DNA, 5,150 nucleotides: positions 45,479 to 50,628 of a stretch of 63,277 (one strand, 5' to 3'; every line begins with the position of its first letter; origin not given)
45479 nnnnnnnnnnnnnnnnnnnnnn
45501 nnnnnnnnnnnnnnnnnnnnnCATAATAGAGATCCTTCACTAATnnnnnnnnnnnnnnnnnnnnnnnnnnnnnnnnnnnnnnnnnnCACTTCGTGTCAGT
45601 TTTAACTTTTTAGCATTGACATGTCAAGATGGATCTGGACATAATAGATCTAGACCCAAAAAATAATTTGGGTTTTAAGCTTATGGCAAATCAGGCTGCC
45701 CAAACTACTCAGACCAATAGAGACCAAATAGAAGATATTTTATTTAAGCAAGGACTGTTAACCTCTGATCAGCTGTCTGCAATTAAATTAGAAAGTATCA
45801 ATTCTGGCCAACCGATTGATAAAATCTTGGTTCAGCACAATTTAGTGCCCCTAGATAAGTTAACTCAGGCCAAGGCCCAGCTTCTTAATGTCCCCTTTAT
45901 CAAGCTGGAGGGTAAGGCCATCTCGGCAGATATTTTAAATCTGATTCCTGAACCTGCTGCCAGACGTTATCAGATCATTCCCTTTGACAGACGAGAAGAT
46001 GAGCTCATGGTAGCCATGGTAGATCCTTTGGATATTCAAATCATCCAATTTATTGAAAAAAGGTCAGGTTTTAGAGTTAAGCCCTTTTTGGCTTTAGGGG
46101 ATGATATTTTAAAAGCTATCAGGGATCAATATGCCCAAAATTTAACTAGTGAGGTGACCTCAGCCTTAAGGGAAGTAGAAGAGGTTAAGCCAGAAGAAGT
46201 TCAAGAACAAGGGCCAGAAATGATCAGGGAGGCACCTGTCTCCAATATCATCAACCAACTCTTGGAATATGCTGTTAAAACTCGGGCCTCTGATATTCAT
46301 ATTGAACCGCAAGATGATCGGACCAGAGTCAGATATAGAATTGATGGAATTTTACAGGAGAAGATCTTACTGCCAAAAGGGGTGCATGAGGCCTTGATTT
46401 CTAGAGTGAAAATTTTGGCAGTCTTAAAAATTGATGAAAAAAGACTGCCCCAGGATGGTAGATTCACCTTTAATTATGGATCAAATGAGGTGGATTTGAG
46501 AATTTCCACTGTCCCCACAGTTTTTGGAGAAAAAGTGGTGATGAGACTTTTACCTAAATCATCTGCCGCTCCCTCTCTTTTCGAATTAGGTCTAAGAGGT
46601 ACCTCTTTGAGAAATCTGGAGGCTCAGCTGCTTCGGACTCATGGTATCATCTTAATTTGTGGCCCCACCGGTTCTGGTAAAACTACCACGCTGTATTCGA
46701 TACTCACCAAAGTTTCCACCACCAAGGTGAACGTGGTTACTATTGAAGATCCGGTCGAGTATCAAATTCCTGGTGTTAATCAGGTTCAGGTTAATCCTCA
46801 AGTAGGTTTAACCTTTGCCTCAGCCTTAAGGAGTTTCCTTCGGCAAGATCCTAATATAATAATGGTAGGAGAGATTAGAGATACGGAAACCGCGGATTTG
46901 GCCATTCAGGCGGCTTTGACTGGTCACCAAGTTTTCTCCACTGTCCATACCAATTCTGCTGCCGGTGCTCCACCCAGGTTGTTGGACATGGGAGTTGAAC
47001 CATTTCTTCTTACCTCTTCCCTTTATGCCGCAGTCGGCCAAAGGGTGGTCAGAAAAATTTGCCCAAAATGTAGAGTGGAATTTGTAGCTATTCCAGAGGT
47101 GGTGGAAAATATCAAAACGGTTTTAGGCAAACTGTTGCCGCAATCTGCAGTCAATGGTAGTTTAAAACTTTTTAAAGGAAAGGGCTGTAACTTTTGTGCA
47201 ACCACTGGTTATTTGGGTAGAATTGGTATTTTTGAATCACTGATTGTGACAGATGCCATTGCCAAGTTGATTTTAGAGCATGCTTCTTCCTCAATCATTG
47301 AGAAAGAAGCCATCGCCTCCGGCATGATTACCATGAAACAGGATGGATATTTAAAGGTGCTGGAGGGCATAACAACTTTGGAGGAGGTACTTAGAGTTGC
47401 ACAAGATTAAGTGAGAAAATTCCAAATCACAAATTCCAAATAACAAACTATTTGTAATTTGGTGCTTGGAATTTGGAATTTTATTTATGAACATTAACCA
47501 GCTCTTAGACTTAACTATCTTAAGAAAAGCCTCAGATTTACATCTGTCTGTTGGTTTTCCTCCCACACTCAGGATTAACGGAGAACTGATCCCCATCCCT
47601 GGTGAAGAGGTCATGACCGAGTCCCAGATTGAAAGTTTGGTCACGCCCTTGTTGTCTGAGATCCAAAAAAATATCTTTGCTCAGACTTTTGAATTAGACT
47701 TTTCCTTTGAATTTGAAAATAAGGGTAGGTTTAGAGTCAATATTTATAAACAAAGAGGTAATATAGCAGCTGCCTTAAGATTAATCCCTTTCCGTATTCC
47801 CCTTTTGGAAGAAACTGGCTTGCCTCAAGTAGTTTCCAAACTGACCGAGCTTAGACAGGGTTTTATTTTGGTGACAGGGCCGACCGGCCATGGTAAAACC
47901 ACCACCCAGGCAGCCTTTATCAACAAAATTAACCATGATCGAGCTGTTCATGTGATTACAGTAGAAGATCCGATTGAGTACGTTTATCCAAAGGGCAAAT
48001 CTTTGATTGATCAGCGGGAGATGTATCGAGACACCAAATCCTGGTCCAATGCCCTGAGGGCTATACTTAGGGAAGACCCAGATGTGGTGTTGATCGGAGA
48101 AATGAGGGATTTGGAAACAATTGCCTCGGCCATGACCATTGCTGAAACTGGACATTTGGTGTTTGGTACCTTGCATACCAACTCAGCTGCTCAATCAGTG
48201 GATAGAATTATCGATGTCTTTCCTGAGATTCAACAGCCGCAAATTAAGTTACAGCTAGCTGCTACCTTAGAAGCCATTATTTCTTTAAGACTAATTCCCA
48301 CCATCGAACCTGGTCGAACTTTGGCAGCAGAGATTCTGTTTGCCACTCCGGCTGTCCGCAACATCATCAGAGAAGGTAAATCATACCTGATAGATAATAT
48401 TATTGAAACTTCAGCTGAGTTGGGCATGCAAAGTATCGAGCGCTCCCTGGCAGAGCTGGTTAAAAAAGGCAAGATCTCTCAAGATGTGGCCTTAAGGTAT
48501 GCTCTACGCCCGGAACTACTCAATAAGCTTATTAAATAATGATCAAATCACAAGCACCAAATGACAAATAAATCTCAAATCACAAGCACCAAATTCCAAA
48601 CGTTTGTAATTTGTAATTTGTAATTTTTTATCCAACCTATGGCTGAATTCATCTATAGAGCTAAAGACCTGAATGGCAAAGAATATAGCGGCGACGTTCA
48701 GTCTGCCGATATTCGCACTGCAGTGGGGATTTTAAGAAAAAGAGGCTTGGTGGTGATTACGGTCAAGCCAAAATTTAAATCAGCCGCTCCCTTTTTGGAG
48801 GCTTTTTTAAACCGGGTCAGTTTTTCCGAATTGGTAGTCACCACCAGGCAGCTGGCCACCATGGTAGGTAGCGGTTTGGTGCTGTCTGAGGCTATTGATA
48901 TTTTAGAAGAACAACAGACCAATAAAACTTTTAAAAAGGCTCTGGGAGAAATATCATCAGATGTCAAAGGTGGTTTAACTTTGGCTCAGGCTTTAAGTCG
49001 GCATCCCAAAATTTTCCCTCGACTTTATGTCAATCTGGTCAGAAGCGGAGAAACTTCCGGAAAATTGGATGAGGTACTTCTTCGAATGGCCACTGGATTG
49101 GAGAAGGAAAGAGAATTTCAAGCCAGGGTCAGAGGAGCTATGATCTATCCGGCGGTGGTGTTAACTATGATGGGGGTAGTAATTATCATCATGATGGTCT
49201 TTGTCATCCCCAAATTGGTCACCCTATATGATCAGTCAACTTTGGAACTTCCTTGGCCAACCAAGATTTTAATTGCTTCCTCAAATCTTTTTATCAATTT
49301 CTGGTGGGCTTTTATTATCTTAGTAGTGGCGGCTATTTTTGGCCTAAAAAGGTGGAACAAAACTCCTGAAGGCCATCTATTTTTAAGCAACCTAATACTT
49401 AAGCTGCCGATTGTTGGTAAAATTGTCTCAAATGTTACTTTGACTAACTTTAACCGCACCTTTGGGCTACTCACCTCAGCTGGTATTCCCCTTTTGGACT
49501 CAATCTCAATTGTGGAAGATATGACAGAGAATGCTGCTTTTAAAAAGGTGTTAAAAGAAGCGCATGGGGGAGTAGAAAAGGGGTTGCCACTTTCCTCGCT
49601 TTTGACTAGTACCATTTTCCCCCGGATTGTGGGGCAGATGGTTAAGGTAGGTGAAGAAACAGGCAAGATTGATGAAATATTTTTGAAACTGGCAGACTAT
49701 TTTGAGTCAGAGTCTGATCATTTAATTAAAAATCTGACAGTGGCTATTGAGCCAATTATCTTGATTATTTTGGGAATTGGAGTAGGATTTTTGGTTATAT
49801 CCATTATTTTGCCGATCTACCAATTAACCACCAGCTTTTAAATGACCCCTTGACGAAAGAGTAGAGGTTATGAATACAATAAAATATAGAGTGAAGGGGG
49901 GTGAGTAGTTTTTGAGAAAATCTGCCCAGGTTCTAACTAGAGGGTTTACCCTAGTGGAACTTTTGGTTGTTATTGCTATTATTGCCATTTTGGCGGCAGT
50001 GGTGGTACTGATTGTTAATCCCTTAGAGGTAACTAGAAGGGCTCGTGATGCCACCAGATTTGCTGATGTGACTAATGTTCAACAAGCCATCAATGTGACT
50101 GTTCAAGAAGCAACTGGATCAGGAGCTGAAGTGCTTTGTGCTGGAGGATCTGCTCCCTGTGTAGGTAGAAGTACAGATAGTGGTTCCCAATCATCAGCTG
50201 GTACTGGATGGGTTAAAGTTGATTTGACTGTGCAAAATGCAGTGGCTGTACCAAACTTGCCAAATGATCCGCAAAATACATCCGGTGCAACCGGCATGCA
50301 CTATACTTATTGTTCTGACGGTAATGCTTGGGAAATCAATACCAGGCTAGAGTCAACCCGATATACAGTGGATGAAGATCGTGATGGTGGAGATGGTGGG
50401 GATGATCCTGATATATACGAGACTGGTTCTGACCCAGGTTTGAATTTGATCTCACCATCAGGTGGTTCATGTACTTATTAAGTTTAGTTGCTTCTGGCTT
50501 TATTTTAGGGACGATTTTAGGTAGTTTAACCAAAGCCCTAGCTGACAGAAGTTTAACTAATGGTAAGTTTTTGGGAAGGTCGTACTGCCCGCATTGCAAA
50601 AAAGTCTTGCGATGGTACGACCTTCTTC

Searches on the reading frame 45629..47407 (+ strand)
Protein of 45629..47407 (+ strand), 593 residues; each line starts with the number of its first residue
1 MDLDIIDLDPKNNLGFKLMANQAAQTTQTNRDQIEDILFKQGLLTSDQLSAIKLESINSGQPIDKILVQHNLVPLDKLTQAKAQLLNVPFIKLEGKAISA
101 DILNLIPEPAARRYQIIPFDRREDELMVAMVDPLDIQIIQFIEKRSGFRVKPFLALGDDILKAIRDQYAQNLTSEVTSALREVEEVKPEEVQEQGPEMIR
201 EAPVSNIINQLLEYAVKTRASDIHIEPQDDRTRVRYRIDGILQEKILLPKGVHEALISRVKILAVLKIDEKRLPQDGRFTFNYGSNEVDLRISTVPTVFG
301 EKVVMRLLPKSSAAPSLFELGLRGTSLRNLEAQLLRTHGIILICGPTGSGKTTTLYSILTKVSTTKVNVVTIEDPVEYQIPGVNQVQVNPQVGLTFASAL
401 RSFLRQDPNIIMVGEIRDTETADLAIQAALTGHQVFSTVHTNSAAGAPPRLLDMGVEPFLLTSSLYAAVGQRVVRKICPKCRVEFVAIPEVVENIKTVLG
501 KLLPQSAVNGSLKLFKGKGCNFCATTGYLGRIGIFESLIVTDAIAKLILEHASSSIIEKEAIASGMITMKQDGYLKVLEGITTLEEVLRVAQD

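Call 9: search_protein_families(library=pfam, proteins=[window:45629-47407:+], max_evalue=0.01)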
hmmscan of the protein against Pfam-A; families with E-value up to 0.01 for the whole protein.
window:45629-47407:+ (593 aa): 14 families
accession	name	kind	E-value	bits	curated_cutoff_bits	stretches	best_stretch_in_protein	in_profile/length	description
PF00437.27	T2SSE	-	6.3e-128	427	24.9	1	201-589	5-370/370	Type II/IV secretion system protein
PF05157.20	MshEN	-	9.2e-18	64.5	23.1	1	86-169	1-85/90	MshEN domain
PF20720.3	nSTAND3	-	4.8e-06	26.8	27.2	1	333-377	12-56/155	Novel STAND NTPase 3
PF13401.12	AAA_22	-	0.00014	22.6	27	1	337-375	4-42/130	AAA domain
PF13476.12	AAA_23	-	0.00044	21.4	27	1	334-358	17-39/201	AAA domain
PF03215.21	Rad17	-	0.00063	20.2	23.8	1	330-368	35-74/186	Rad17 P-loop domain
PF13173.12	AAA_14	-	0.0015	19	27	1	339-445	3-100/129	AAA domain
PF06414.18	Zeta_toxin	-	0.0018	18.2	22.3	1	340-435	18-124/199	Zeta toxin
PF13191.12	AAA_16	-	0.0019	19.1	32.6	0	323-386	5-64/167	AAA ATPase domain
PF12775.13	AAA_7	-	0.0024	17.9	25.8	1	332-372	27-67/181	P-loop containing dynein motor region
PF25199.1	nSTAND_NTPase5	-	0.0039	17.5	34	1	338-375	41-79/145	Novel STAND NTPase 5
PF13481.12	AAA_25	-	0.0061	16.6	27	0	326-365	21-60/195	AAA domain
PF00005.33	ABC_tran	-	0.0073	17.3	25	0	338-375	11-48/137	ABC transporter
PF02492.25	cobW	-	0.0098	15.9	20.7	0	340-371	2-34/180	CobW/HypB/UreG, nucleotide-binding domain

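Call 60: search_protein_families(library=ncbifam, proteins=[window:45629-47407:+], max_evalue=0.001)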
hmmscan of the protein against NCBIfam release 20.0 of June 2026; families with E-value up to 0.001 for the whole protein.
window:45629-47407:+ (593 aa): 23 families
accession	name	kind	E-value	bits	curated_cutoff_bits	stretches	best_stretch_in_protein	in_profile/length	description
TIGR02533.1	type_II_gspE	equivalog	1.1e-169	565.2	630.25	1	107-590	5-485/486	type II secretion system ATPase GspE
TIGR02538.1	type_IV_pilB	equivalog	7.3e-166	553.1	675.65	1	34-592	2-563/564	type IV-A pilus assembly ATPase PilB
NF053534.1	T4PilAsmATPsTfpB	equivalog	8.1e-135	450.4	850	1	50-591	41-582/584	type IV pilus assembly ATPase TfpB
NF007755.0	PRK10436.1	equivalog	1.6e-128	429.3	617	1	114-591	17-459/465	type II secretion system protein GspE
NF041000.1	ATPase_ComGA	equivalog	2.5e-78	262.8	300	1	210-475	2-266/267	competence type IV pilus ATPase ComGA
TIGR01420.1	pilT_fam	subfamily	5.4e-53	180.4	319.1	1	208-486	2-280/343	PilT/PilU family type 4a pilus ATPase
TIGR02525.1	plasmid_TraJ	equivalog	4.7e-28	98.2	368.3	1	303-454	120-272/372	plasmid transfer ATPase TraJ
TIGR02524.1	dot_icm_DotB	equivalog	3.5e-20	72.5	463.3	1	335-452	131-257/358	Dot/Icm type IV secretion system ATPase DotB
NF058587.1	archaellum_moto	equivalog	2.5e-18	66.1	550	1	340-443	277-385/527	archaellum flagellar ATPase motor FlaI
TIGR02782.1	TrbB_P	equivalog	5.4e-18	65.3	304.55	1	333-451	131-252/303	P-type conjugative transfer ATPase TrbB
TIGR03819.1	heli_sec_ATPase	hypoth_equivalog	5e-17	62.1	373.15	1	255-456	98-302/340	TadA family conjugal transfer-associated ATPase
NF010469.0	PRK13894.1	subfamily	9.6e-16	58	508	1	332-450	143-263/320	conjugal transfer ATPase TrbB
TIGR02788.1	VirB11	equivalog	1.4e-15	57.1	249.95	1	339-455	145-266/308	P-type DNA transfer ATPase VirB11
NF008411.1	PRK11234.1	equivalog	2.8e-14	52.4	1170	1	28-199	477-646/723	cyclic di-3',5'-guanylate-activated glycosyltransferase NfrB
NF010407.0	PRK13833.1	subfamily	7.5e-13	48.6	499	1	341-455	147-263/323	conjugal transfer protein TrbB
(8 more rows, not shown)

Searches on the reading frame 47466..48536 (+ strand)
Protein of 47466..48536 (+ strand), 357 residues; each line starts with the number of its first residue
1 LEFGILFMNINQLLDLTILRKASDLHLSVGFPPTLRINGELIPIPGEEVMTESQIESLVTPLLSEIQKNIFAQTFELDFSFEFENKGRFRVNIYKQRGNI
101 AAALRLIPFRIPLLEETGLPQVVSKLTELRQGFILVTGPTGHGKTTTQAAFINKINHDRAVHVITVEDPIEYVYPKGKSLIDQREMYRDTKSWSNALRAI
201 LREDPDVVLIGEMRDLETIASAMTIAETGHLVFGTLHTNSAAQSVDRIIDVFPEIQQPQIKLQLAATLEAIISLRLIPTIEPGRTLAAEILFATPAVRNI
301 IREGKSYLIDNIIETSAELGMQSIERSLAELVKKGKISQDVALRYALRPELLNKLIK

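Call 9: search_protein_families(library=pfam, proteins=[window:47466-48536:+], max_evalue=0.01)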
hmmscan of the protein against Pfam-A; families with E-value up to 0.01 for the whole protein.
window:47466-48536:+ (357 aa): 7 families
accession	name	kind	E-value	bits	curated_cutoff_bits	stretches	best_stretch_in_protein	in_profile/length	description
PF00437.27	T2SSE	-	1.8e-40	139.2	24.9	1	123-280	134-281/370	Type II/IV secretion system protein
PF13401.12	AAA_22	-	2.2e-05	25.2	27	1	130-214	4-94/130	AAA domain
PF04851.21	ResIII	-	0.00072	19.9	22.5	1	130-269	22-163/164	Type III restriction enzyme, res subunit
PF20720.3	nSTAND3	-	0.0022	18.2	27.2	1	130-170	16-57/155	Novel STAND NTPase 3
PF06745.19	ATPase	-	0.0075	16.1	26.6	0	132-179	20-69/231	KaiC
PF13191.12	AAA_16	-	0.0087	17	32.6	0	130-199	23-100/167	AAA ATPase domain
PF13173.12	AAA_14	-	0.0097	16.4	27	0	133-173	4-44/129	AAA domain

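Call 60: search_protein_families(library=ncbifam, proteins=[window:47466-48536:+], max_evalue=0.001)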
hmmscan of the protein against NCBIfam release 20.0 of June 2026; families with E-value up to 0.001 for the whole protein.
window:47466-48536:+ (357 aa): 18 families
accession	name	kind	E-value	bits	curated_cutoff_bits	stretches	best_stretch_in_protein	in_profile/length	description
TIGR01420.1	pilT_fam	subfamily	1e-130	435.9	319.1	1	10-349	2-341/343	PilT/PilU family type 4a pilus ATPase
TIGR02533.1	type_II_gspE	equivalog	9.4e-39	133.4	630.25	1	123-282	235-384/486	type II secretion system ATPase GspE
TIGR02525.1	plasmid_TraJ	equivalog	4.7e-37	127.8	368.3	1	92-342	110-363/372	plasmid transfer ATPase TraJ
NF007755.0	PRK10436.1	equivalog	1.2e-36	126.4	617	1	9-277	88-355/465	type II secretion system protein GspE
TIGR02538.1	type_IV_pilB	equivalog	2.2e-35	122.3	675.65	1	129-251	314-432/564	type IV-A pilus assembly ATPase PilB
NF041000.1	ATPase_ComGA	equivalog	4e-33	114.5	300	1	121-278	118-266/267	competence type IV pilus ATPase ComGA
TIGR02524.1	dot_icm_DotB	equivalog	7.9e-33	114.1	463.3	1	22-311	18-319/358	Dot/Icm type IV secretion system ATPase DotB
NF053534.1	T4PilAsmATPsTfpB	equivalog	2.1e-32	112.3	850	1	124-277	329-472/584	type IV pilus assembly ATPase TfpB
TIGR02782.1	TrbB_P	equivalog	7.4e-15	55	304.55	1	133-276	138-280/303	P-type conjugative transfer ATPase TrbB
TIGR02788.1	VirB11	equivalog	7.1e-13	48.3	249.95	1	130-266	143-286/308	P-type DNA transfer ATPase VirB11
NF058587.1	archaellum_moto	equivalog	5.3e-12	45.2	550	1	134-248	278-393/527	archaellum flagellar ATPase motor FlaI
TIGR03819.1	heli_sec_ATPase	hypoth_equivalog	4.1e-11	42.7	373.15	1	120-275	168-326/340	TadA family conjugal transfer-associated ATPase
NF010425.0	PRK13851.1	equivalog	3e-10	39.5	461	1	133-249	164-281/344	type IV secretion system protein VirB11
NF010469.0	PRK13894.1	subfamily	5.1e-09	35.9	508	1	133-249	151-265/320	conjugal transfer ATPase TrbB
NF010407.0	PRK13833.1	subfamily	3e-08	33.4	499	1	134-275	147-286/323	conjugal transfer protein TrbB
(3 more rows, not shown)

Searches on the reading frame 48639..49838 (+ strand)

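Call 9: search_protein_families(library=pfam, proteins=[window:48639-49838:+], max_evalue=0.01)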
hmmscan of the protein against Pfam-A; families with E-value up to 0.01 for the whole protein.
window:48639-49838:+ (400 aa): 1 family
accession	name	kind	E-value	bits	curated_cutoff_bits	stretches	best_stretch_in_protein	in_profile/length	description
PF00482.28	T2SSF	-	1.2e-58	196.9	25.2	2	69-191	2-125/125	Type II secretion system (T2SS), protein F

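Call 60: search_protein_families(library=ncbifam, proteins=[window:48639-49838:+], max_evalue=0.001)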
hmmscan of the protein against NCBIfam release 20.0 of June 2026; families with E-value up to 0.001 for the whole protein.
window:48639-49838:+ (400 aa): 6 families
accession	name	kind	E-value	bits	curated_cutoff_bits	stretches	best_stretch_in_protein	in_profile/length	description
TIGR02120.1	GspF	equivalog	2.1e-106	356.6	424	1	4-398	1-399/401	type II secretion system inner membrane protein GspF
NF052607.1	T4PiliAsmPilCThrm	equivalog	5.6e-96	322.1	700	1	1-397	1-401/406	type IV pilus assembly protein PilC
NF052606.1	T4PiliAsmPilCMyx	equivalog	5.1e-86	289.1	700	1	2-398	20-416/419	type IV pilus assembly protein PilC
NF007861.0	PRK10573.1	equivalog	6.7e-78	262.5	401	1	62-398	58-396/401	protein transport protein HofC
NF047826.1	T3SSXpsF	equivalog_domain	1.1e-77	261.6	650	1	1-398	1-402/405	type II secretion system protein XpsF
NF041012.2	T4P_ComGB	equivalog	1.1e-38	133.4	240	1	70-396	8-330/332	competence type IV pilus assembly protein ComGB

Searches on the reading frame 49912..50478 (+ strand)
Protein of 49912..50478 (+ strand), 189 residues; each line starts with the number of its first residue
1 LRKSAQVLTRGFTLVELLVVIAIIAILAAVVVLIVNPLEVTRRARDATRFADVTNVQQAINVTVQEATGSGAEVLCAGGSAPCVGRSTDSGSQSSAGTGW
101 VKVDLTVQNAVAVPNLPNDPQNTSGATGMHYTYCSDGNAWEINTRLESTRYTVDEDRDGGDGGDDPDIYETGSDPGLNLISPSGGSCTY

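Call 9: search_protein_families(library=pfam, proteins=[window:49912-50478:+], max_evalue=0.01)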
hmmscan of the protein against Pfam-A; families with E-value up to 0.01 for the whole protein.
window:49912-50478:+ (189 aa): 1 family
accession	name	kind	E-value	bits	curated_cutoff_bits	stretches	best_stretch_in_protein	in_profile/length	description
PF07963.17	N_methyl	-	2.7e-07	30.3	21.2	1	10-31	5-26/27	Prokaryotic N-terminal methylation motif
